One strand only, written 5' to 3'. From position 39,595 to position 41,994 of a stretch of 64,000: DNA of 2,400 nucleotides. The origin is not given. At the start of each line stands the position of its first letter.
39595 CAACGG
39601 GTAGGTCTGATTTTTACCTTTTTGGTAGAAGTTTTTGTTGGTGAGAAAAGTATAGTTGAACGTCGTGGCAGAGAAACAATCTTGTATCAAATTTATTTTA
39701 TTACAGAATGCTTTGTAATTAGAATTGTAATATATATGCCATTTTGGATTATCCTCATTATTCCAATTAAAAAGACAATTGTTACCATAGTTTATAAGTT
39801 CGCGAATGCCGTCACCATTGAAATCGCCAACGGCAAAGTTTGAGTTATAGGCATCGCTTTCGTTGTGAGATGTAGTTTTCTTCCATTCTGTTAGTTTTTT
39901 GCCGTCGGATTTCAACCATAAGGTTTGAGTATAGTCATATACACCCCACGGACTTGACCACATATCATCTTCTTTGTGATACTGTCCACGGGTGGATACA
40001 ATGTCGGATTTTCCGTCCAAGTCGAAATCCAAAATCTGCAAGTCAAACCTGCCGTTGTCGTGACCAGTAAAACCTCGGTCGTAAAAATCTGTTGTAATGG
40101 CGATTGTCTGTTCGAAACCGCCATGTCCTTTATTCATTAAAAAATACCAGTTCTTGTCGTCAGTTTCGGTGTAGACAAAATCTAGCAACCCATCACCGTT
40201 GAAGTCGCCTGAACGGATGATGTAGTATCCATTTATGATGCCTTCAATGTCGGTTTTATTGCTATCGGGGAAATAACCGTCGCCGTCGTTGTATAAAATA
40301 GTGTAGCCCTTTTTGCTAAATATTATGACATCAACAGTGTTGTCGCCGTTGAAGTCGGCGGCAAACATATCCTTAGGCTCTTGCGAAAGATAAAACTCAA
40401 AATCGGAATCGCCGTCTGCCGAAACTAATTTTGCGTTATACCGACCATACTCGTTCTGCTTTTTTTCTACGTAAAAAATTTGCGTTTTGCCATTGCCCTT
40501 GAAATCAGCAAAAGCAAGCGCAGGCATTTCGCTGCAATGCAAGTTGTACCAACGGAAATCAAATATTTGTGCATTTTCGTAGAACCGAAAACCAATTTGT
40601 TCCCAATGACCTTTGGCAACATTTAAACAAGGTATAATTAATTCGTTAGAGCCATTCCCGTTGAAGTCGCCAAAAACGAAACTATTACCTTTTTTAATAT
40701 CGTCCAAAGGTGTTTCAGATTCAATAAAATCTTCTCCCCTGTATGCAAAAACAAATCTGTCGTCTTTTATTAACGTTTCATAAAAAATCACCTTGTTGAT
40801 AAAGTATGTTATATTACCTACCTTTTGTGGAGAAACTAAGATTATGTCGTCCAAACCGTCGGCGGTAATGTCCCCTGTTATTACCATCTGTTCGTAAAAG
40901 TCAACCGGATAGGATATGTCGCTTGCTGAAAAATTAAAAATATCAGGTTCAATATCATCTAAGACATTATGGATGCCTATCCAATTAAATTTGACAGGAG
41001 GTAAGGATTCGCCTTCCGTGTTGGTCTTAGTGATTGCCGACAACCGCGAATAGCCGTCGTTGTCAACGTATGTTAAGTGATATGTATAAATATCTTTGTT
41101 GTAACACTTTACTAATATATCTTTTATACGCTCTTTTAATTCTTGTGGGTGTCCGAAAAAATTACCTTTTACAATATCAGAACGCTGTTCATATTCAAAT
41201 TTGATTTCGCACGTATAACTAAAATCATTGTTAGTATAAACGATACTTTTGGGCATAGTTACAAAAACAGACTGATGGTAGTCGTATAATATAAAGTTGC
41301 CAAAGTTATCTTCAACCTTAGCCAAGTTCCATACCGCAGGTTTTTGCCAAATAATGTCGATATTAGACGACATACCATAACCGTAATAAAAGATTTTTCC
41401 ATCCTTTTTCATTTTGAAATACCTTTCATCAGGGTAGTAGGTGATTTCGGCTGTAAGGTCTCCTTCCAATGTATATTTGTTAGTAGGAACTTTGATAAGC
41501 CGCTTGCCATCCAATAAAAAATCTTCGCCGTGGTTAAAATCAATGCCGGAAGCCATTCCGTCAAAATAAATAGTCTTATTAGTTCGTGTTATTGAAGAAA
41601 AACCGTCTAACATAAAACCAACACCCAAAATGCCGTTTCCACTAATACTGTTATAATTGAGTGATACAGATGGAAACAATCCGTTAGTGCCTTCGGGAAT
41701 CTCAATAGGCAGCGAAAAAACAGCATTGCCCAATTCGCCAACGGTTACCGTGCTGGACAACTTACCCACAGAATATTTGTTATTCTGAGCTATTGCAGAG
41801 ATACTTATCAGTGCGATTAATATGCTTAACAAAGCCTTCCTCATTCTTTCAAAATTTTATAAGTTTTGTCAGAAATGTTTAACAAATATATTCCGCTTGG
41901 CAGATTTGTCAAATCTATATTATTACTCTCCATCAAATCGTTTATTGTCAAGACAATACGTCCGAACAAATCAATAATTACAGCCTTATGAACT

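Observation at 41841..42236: Mini-protein with one YD-like strand plus a T9SS CTD, translationally coupled to the Rhs gene: possible in-trans T9SS export adaptor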

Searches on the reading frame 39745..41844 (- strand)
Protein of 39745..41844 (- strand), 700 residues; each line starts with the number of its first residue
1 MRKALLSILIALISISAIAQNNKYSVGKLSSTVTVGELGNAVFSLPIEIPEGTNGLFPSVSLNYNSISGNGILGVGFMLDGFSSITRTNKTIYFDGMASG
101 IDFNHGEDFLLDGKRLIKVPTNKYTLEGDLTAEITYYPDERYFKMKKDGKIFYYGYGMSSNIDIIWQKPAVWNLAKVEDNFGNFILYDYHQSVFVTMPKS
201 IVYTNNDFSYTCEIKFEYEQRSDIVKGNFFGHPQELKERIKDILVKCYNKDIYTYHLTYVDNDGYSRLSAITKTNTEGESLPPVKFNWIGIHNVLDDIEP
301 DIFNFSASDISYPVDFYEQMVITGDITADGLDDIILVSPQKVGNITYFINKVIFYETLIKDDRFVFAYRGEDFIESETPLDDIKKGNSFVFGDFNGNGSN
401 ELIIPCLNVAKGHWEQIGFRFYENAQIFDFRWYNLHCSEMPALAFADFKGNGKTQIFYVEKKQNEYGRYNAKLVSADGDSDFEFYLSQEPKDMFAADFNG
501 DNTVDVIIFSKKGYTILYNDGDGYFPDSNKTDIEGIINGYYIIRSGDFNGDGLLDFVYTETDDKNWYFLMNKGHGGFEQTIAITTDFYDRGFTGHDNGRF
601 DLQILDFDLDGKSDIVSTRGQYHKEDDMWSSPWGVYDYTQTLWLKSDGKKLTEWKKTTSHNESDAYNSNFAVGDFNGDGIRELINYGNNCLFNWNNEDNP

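Call 15: find_related_loci(query=A3, collection=genome_contigs, flank=6000)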
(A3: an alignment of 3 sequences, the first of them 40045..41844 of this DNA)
Query A3 (600 aa) in genome_contigs; peptide patterns used: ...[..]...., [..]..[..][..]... (x = any residue, [..] = any of these).
167 stretches matched a pattern, but none encodes a relative of the query by tblastn (E <= 1e-3).

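Call 25: find_homologous_proteins(query=window:39745-41844:-, max_evalue=0.00001)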
Query window:39745-41844:- (700 aa): 74 proteins with E <= 0.00001 among 8000 candidates.
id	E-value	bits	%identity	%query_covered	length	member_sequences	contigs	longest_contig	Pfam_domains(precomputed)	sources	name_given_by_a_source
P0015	1.1e-198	680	49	100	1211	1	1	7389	PF01839.30,PF05593.20,PF13517.13,PF03534.19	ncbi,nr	ncbi:MAG: VCBS repeat-containing protein, partial [Bacteroidales bacterium]|nr:VCBS repeat-containin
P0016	1.1e-37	148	28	76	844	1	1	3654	PF01839.30,PF12256.15,PF13517.13,PF03534.19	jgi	-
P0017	5.2e-32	129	27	78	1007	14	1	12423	PF01839.30,PF13517.13,PF25023.2,PF03534.19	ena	-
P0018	2.0e-31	127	27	95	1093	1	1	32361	PF01839.30,PF05593.20,PF13517.13,PF03534.19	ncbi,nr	ncbi:MAG: FG-GAP-like repeat-containing protein [Bacteroidales bacterium]|nr:FG-GAP-like repeat-cont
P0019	1.0e-30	125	28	65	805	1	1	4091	PF01839.30,PF12256.15,PF13517.13,PF03534.19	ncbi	ncbi:MAG: FG-GAP-like repeat-containing protein, partial [Pseudomonadota bacterium]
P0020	1.4e-30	125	30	18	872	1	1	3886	PF01839.30,PF12256.15,PF13205.13,PF13517.13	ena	-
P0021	2.2e-25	107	27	94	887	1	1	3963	PF01839.30,PF12256.15,PF13517.13,PF03534.19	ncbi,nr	ncbi:MAG: VCBS repeat-containing protein [Bacteroidia bacterium]|nr:VCBS repeat-containing protein [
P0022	5.7e-24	103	27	30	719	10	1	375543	PF01839.30,PF16743.11,PF13517.13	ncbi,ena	-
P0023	1.1e-23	102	28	49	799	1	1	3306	PF01839.30,PF12256.15,PF13517.13,PF03534.19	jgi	jgi:hypothetical protein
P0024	1.1e-23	102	23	31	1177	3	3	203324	PF01839.30,PF12256.15,PF14779.13,PF13517.13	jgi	jgi:hypothetical protein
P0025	1.7e-23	101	23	31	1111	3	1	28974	PF01839.30,PF12256.15,PF16743.11,PF13517.13,PF16640.12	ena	-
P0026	6.3e-22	96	27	42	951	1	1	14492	PF22073.3,PF01839.30,PF15780.12,PF07610.18,PF13517.13,PF22544.3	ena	-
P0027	1.5e-21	95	27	34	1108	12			PF01839.30,PF12256.15,PF13517.13,PF16640.12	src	-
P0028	1.9e-20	91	25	22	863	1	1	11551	PF01839.30,PF13205.13,PF00404.25,PF13517.13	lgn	-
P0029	2.1e-20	91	25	36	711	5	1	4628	PF01839.30,PF12256.15,PF16743.11,PF13517.13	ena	-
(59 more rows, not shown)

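Call 26: find_encoding_contigs(protein=P0018, flank=8000, max_places=3)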
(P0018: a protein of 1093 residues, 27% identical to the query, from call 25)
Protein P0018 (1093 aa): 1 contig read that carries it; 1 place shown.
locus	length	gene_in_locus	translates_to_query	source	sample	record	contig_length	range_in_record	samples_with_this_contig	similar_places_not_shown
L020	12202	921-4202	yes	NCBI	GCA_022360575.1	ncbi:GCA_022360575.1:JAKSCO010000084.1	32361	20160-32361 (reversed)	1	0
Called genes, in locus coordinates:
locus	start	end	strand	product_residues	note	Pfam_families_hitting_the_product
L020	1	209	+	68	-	?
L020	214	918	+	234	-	-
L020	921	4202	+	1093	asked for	PF03534:SpvB, PF05593:RHS_repeat (faint), PF13517:FG-GAP_3, PF01839:FG-GAP (faint), PF13517:FG-GAP_3 (weak)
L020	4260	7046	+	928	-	PF05593:RHS_repeat (faint), PF25023:TEN_YD-shell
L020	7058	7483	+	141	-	PF26612:DUF8192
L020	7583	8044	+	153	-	PF18962:Por_Secre_tail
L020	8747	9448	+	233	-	PF14848:HU-DNA_bdg, PF14734:DUF4469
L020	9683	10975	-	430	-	PF00201:UDPGT, PF04101:Glyco_tran_28_C, PF06722:EryCIII-like_C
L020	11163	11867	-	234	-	-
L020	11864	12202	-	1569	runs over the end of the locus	PF00873:ACR_tran, PF03176:MMPL, PF00005:ABC_tran, PF13304:AAA_21 (weak)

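Call 27: find_encoding_contigs(protein=P0017, flank=8000, max_places=3)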
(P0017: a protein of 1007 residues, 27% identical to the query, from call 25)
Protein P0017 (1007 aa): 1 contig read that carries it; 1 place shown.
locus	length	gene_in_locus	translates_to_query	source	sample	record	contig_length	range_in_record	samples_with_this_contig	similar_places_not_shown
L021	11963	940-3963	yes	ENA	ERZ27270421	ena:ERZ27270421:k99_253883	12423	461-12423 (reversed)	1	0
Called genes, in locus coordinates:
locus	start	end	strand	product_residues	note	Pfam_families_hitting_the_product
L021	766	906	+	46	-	-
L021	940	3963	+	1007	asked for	PF03534:SpvB, PF01839:FG-GAP (faint), PF13517:FG-GAP_3, PF25023:TEN_YD-shell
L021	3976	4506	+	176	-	-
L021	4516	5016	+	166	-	-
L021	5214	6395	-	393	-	PF00465:Fe-ADH, PF13685:Fe-ADH_2, PF25137:ADH_Fe_C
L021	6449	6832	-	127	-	PF02537:CRCB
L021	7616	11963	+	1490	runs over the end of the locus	PF00310:GATase_2, PF04898:Glu_syn_central, PF01645:Glu_synthase, PF01493:GXGXG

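Call 70: search_protein_families(library=pfam, proteins=[L020:214-918:+], max_evalue=0.1)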
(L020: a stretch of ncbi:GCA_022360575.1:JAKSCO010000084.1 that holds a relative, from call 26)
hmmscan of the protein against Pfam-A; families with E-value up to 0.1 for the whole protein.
L020:214-918:+ (234 aa): 0 families

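Call 71: search_protein_families(library=ncbifam, proteins=[L020:214-918:+], max_evalue=0.1)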
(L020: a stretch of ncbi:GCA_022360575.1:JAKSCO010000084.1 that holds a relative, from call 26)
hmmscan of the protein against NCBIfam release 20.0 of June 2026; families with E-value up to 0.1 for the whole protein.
L020:214-918:+ (234 aa): 2 families
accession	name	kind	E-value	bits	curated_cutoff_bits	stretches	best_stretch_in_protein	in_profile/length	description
NF000400.3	blaIMI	exception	0.018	14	600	0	101-208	24-132/292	IMI family carbapenem-hydrolyzing class A beta-lactamase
NF008665.0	PRK11667.1-3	equivalog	0.046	13.7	149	1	7-91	10-85/154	hypothetical protein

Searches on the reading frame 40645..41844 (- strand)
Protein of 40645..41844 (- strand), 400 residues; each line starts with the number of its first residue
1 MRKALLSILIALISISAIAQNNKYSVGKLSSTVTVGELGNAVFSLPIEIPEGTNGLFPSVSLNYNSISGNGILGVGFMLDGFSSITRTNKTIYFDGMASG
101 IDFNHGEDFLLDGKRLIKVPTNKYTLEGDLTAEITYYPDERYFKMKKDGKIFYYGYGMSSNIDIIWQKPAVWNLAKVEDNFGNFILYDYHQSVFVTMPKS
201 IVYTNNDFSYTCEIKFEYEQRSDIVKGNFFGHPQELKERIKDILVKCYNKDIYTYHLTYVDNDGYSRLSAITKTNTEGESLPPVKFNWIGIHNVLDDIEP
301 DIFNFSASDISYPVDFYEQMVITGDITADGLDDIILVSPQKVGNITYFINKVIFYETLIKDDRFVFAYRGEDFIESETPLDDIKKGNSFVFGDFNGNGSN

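Call 56: search_solved_structures(query=window:40645-41844:-, max_evalue=0.01, show_alignments=3)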
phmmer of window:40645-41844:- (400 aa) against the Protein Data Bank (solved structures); distinct sequences matched with E-value up to 0.01: 4.
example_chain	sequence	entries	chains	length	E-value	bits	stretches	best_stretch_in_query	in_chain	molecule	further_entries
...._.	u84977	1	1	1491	0.00089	21.7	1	33-92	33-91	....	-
4igl_A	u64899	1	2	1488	0.0009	21.6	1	33-92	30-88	YenB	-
9c4k_P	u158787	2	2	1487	0.0009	21.6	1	33-92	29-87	Toxin subunit YenB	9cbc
6l7i_F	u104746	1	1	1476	0.0089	18.4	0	33-87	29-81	TcdB1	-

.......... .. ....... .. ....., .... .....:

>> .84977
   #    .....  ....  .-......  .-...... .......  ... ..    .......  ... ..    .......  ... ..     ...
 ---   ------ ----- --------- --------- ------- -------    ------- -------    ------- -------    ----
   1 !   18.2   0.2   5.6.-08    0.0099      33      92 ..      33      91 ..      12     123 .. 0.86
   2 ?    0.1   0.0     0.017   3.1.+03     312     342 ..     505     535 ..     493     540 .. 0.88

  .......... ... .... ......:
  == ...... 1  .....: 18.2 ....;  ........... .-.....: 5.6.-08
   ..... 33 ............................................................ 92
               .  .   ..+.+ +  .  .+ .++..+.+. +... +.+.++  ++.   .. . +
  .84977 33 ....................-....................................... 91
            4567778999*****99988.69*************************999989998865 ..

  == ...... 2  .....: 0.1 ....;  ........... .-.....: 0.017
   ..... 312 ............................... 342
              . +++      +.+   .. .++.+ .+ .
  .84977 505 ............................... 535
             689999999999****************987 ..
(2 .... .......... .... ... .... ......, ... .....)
